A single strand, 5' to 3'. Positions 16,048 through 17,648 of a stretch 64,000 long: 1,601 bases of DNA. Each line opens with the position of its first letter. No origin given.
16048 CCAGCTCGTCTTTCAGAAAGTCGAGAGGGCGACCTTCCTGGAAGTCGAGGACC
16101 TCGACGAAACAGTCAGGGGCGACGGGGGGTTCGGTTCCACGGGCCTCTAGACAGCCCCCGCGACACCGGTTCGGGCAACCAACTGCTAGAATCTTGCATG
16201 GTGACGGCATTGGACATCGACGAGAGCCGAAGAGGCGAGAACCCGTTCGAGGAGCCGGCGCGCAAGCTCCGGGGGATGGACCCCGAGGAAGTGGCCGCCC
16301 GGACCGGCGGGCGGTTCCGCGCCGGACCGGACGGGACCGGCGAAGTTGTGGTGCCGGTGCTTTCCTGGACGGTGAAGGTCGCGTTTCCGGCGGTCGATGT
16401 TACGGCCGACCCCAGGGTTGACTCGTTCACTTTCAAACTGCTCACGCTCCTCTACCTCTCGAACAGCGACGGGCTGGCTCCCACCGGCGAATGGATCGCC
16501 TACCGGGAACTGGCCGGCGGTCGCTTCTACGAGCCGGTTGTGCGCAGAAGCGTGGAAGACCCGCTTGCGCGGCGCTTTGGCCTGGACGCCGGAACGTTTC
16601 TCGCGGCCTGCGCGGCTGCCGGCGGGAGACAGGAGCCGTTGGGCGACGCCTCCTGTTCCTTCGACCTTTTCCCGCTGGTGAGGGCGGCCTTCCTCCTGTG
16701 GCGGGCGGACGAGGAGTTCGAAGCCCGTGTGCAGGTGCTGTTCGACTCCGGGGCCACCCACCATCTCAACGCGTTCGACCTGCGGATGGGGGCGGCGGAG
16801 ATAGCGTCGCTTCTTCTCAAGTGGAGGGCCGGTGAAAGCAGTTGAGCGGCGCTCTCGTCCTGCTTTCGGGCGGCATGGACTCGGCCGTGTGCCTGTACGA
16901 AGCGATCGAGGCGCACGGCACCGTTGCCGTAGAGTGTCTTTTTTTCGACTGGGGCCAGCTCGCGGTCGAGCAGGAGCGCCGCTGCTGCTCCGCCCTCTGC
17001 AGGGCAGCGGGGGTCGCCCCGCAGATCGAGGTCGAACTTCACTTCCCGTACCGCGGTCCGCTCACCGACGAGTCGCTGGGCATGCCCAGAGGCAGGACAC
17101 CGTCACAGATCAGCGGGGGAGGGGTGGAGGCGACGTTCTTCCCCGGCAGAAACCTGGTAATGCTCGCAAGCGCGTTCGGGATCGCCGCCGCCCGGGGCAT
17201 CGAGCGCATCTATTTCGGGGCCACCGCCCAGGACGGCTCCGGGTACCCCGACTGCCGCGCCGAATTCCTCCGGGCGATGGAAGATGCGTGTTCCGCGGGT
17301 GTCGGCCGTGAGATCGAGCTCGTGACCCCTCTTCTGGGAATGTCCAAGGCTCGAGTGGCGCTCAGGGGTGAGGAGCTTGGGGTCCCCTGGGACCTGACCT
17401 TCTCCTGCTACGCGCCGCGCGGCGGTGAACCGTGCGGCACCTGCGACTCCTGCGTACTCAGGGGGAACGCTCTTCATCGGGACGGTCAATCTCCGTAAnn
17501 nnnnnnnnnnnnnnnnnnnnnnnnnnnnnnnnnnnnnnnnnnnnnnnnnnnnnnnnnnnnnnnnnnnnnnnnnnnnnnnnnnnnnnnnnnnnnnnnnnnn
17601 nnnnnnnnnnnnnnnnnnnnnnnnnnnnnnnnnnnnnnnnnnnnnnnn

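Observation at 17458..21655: Orphan double-FtsX permease (no ATPase) paired with a signal-peptide/C-terminal-anchor protein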

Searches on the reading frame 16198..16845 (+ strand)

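Call 9: search_protein_families(library=pfam, proteins=[window:16198-16845:+], max_evalue=0.01)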
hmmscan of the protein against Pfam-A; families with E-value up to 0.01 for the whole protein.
window:16198-16845:+ (215 aa): 1 family
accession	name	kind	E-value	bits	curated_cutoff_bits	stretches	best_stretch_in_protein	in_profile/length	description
PF12654.12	DUF3786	-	4.5e-39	134.2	27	1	28-195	1-166/176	Domain of unknown function (DUF3786)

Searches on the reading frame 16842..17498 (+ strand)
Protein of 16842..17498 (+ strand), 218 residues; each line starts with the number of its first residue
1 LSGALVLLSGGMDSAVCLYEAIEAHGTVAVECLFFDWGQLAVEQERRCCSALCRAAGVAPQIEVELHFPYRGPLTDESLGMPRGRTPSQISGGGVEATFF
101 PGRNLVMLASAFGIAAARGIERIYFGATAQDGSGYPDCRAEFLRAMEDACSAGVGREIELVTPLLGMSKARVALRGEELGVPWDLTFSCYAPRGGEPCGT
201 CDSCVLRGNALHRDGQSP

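Call 9: search_protein_families(library=pfam, proteins=[window:16842-17498:+], max_evalue=0.01)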
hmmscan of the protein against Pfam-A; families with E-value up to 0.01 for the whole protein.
window:16842-17498:+ (218 aa): 2 families
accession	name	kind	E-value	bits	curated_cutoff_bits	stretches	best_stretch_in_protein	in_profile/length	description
PF06508.19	QueC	-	3.2e-51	174.3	22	1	4-212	2-207/210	Queuosine biosynthesis protein QueC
PF03054.22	tRNA_Me_trans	-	0.0014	18.7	20.6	1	5-67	4-68/202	tRNA methyl transferase HUP domain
